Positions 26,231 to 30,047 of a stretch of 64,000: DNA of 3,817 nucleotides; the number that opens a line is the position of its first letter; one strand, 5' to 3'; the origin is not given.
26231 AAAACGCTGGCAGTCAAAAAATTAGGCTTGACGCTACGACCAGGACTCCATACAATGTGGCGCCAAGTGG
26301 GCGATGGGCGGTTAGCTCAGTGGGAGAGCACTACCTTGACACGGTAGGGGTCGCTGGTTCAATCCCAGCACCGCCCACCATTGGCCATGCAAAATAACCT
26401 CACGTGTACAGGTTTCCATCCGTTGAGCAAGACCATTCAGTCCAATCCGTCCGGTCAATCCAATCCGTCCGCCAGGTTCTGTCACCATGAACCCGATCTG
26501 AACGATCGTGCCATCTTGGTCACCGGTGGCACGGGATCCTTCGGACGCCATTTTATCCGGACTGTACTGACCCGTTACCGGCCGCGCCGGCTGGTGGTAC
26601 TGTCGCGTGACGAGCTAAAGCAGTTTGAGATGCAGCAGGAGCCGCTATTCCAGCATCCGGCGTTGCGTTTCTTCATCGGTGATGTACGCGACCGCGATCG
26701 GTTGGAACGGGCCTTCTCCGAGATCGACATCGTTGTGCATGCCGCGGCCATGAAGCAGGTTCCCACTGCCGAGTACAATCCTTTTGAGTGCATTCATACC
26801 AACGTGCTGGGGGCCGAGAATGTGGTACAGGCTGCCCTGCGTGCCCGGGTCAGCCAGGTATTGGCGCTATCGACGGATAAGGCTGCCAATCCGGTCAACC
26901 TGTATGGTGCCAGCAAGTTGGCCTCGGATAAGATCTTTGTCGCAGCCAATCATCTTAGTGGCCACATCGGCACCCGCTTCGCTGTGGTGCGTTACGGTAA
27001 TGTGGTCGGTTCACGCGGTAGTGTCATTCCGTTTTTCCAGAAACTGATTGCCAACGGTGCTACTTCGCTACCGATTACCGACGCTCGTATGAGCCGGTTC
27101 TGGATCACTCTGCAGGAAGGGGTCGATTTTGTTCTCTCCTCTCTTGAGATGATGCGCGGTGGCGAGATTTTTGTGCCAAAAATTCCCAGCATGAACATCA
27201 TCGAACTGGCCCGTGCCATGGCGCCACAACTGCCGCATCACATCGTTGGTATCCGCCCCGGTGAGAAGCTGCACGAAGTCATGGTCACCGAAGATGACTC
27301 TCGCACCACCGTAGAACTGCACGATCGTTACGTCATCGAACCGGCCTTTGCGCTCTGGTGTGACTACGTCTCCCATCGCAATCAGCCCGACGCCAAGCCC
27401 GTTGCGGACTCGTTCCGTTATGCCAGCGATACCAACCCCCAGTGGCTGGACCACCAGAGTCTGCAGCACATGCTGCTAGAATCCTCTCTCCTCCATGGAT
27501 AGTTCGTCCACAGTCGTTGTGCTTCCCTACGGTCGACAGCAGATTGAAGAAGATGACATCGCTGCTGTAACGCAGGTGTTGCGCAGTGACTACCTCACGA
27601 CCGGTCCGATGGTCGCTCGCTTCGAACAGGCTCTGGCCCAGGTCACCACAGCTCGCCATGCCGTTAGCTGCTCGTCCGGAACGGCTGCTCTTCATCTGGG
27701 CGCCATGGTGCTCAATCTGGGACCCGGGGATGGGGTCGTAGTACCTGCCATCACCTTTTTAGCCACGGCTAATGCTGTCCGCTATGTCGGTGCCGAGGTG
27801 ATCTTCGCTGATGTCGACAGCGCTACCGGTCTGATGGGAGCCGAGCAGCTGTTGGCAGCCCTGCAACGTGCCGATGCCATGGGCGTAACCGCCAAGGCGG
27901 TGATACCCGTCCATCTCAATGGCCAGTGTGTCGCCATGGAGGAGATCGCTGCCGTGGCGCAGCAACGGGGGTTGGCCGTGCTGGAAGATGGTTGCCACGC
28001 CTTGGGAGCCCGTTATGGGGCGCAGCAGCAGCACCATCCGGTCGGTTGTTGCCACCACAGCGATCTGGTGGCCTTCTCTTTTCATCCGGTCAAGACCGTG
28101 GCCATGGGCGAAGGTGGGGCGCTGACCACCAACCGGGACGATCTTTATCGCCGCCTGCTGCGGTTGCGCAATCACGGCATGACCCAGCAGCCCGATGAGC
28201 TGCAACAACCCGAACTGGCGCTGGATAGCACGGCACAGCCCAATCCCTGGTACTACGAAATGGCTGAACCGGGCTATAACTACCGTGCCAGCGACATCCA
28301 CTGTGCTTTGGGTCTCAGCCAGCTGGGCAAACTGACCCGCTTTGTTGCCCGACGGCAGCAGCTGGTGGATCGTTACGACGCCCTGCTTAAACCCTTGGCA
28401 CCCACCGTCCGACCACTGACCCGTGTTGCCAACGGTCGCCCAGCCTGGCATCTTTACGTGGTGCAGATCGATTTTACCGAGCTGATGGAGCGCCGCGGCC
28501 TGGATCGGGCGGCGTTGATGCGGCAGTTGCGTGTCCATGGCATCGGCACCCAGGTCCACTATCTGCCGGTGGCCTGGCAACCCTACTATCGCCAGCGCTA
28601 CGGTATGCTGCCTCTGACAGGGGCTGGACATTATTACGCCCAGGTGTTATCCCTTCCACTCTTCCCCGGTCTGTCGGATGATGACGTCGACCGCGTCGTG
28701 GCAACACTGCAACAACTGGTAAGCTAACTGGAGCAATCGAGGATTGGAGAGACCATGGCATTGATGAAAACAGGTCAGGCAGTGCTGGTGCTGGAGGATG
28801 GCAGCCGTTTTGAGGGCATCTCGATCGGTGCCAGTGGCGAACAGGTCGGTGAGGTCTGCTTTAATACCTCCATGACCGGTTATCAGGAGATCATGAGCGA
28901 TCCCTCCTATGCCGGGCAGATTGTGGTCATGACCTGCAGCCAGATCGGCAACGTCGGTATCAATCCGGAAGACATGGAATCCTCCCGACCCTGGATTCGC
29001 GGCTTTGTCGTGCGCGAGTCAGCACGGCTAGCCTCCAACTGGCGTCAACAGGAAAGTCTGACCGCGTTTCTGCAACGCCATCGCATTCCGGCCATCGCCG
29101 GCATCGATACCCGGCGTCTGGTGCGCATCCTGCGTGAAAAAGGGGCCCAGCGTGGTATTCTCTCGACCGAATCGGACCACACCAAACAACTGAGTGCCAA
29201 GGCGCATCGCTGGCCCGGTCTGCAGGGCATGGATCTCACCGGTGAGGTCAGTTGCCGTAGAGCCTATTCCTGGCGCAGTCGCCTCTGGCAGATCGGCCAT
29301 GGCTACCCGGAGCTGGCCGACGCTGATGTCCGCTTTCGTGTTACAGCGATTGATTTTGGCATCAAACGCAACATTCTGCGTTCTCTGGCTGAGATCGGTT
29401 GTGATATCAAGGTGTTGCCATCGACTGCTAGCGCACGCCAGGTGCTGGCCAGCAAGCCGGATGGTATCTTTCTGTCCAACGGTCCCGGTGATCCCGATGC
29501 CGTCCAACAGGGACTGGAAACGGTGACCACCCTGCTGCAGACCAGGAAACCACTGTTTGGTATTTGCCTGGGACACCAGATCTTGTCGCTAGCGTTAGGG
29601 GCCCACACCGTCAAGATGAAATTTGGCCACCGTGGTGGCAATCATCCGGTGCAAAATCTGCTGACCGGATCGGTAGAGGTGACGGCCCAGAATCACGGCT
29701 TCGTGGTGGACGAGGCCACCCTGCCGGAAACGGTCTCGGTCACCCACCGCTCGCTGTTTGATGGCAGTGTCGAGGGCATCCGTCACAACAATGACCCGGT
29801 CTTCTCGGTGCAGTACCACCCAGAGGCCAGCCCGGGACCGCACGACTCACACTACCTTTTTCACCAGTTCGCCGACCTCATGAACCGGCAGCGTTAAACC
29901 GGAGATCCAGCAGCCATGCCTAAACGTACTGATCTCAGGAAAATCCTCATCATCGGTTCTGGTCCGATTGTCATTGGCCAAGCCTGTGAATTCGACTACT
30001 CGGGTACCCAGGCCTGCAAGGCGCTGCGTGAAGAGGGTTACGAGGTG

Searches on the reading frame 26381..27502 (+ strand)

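Call 7: search_protein_families(library=pfam, proteins=[window:26381-27502:+], max_evalue=0.001)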
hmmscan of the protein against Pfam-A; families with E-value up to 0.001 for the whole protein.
window:26381-27502:+ (373 aa): 10 families
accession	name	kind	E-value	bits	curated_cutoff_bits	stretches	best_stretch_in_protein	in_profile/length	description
PF02719.21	Polysacc_synt_2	-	5.1e-103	344.7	20.2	1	45-320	1-292/293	Polysaccharide biosynthesis protein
PF01370.27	Epimerase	-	5.9e-27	95.1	20.9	1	45-263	1-236/240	NAD dependent epimerase/dehydratase family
PF16363.11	GDP_Man_Dehyd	-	3e-16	60.2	27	1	46-314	1-294/332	GDP-mannose 4,6 dehydratase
PF01073.25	3Beta_HSD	-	4.7e-14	52.5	22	1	46-171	1-122/280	3-beta hydroxysteroid dehydrogenase/isomerase family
PF04321.23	RmlD_sub_bind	-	2.5e-11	43.6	27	1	44-213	2-156/287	RmlD substrate binding domain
PF13460.12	NAD_binding_10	-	4.5e-09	36.9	27.2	1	49-171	1-104/184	NAD(P)H-binding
PF07993.18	NAD_binding_4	-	8.3e-09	35.4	20.1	1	47-170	1-141/258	Male sterility protein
PF00106.31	adh_short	-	4.2e-07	30.1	26.6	1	44-191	2-165/195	short chain dehydrogenase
PF08659.16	KR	-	9.6e-06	26.1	22.6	1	45-124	3-91/180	KR domain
PF05368.20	NmrA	-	2.9e-05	24.2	27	1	43-158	3-100/298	NmrA-like family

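Call 84: search_protein_families(library=ncbifam, proteins=[window:26381-27502:+], max_evalue=0.00001)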
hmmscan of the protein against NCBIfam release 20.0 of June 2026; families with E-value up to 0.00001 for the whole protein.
window:26381-27502:+ (373 aa): 20 families
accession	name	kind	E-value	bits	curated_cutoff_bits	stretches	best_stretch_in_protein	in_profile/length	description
TIGR03589.1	PseB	equivalog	3.6e-158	525.6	407.75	1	40-364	2-323/324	UDP-N-acetylglucosamine 4,6-dehydratase (inverting)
TIGR04130.1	FnlA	equivalog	1.2e-67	228.2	730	1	41-368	3-328/337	UDP-N-acetylglucosamine 4,6-dehydratase/5-epimerase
TIGR04180.1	EDH_00030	hypoth_equivalog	3.7e-16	59.1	475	1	45-232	1-202/297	NAD-dependent 4,6-dehydratase LegB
TIGR01179.1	galE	equivalog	1.6e-15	56.8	262.3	1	44-212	1-180/332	UDP-glucose 4-epimerase GalE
TIGR01181.1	dTDP_gluc_dehyt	equivalog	4e-15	55.7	365.1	1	45-168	2-128/321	dTDP-glucose 4,6-dehydratase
TIGR01214.1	rmlD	equivalog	2.4e-11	43.3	224.05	1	45-214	2-156/285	dTDP-4-dehydrorhamnose reductase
TIGR03466.1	HpnA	hypoth_equivalog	1.3e-10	40.7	367.65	1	45-165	3-113/327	hopanoid-associated sugar epimerase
TIGR02622.1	CDP_4_6_dhtase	equivalog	6.1e-09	35.5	278.45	1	41-169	3-133/352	CDP-glucose 4,6-dehydratase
NF052578.1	StrlDmthSdmBMthl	equivalog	1e-08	35.3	600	1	45-178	3-125/328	sterol demethylase protein SdmB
NF041293.1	G6PDh_Azf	equivalog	1.8e-08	34.1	400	1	42-168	2-118/252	NAD-dependent glucose-6-phosphate dehydrogenase Azf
NF042422.1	oxyalk_red_OleD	equivalog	3.8e-08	33.1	580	1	45-166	3-111/329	2-alkyl-3-oxoalkanoate reductase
TIGR02197.1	heptose_epim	equivalog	4.9e-08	32.5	274.6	1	45-212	1-174/316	ADP-glyceromanno-heptose 6-epimerase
TIGR01746.1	Thioester-redct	subfamily_domain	1e-07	31.6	213.35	0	45-211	2-198/371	thioester reductase domain-containing protein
NF007956.0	PRK10675.1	subfamily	1e-07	31.4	394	1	45-164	3-123/338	UDP-glucose 4-epimerase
NF007582.0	PRK10217.1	equivalog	4.1e-07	29.4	698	1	43-155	2-114/355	dTDP-glucose 4,6-dehydratase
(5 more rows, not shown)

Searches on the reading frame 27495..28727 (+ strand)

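Call 7: search_protein_families(library=pfam, proteins=[window:27495-28727:+], max_evalue=0.001)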
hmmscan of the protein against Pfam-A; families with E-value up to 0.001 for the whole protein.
window:27495-28727:+ (410 aa): 4 families
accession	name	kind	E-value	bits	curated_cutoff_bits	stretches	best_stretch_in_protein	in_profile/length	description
PF01041.23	DegT_DnrJ_EryC1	-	7.1e-102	341.7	19.8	1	16-406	2-360/360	DegT/DnrJ/EryC1/StrS aminotransferase family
PF01212.27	Beta_elim_lyase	-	9.7e-11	41.9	27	1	37-240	31-215/288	Beta-eliminating lyase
PF00155.27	Aminotran_1_2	-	1.3e-08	34.9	19.7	1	38-172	40-192/361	Aminotransferase class I and II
PF01053.26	Cys_Met_Meta_PP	-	0.00049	19.2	27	1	36-101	50-114/381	Cys/Met metabolism PLP-dependent enzyme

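Call 84: search_protein_families(library=ncbifam, proteins=[window:27495-28727:+], max_evalue=0.00001)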
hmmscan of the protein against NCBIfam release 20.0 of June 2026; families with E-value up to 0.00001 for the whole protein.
window:27495-28727:+ (410 aa): 7 families
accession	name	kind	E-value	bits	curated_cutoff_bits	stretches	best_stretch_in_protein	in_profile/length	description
TIGR03588.1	PseC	equivalog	1e-140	469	423.5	1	10-408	2-379/380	UDP-4-amino-4,6-dideoxy-N-acetyl-beta-L-altrosamine transaminase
NF008658.2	PRK11658.1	equivalog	1.9e-88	296.7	631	1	9-409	4-377/379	UDP-4-amino-4-deoxy-L-arabinose aminotransferase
TIGR04181.1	NHT_00031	hypoth_equivalog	6e-61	206.3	420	1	17-388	8-357/359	LegC family aminotransferase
NF008687.0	PRK11706.1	equivalog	2e-50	171.6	375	1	11-409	3-374/375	dTDP-4-amino-4,6-dideoxygalactose transaminase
TIGR04427.1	PLP_DesI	equivalog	1.3e-48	166.1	650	2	26-234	39-234/390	dTDP-4-dehydro-6-deoxyglucose aminotransferase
NF011936.0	PRK15407.1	equivalog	1.5e-40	139.2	423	1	10-409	37-436/440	lipopolysaccharide biosynthesis protein RfbH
TIGR02379.1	ECA_wecE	subfamily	7.2e-38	130.3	434.85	1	12-409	4-375/376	dTDP-4-amino-4,6-dideoxy-D-glucose transaminase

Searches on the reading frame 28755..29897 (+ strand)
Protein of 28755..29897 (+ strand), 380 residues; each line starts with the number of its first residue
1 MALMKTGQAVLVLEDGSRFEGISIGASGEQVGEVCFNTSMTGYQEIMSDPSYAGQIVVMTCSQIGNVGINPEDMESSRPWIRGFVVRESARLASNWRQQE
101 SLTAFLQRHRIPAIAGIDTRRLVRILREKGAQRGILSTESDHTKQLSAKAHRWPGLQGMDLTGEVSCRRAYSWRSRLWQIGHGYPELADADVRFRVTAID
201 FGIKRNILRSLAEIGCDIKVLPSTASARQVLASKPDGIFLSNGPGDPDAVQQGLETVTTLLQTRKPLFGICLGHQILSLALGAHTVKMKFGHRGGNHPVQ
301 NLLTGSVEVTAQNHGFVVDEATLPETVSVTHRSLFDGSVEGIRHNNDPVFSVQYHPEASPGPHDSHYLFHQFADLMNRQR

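Call 7: search_protein_families(library=pfam, proteins=[window:28755-29897:+], max_evalue=0.001)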
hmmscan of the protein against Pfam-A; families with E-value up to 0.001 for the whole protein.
window:28755-29897:+ (380 aa): 3 families
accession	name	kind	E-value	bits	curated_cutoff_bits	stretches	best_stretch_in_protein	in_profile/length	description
PF00117.34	GATase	-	6.7e-56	189.4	22.8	1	198-374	2-189/190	Glutamine amidotransferase class-I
PF00988.28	CPSase_sm_chain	-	6.6e-53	178.3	27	1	11-136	1-126/126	Carbamoyl-phosphate synthase small chain, CPSase domain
PF07722.19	Peptidase_C26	-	3.7e-09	37.1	20.5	0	256-284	97-125/219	Peptidase C26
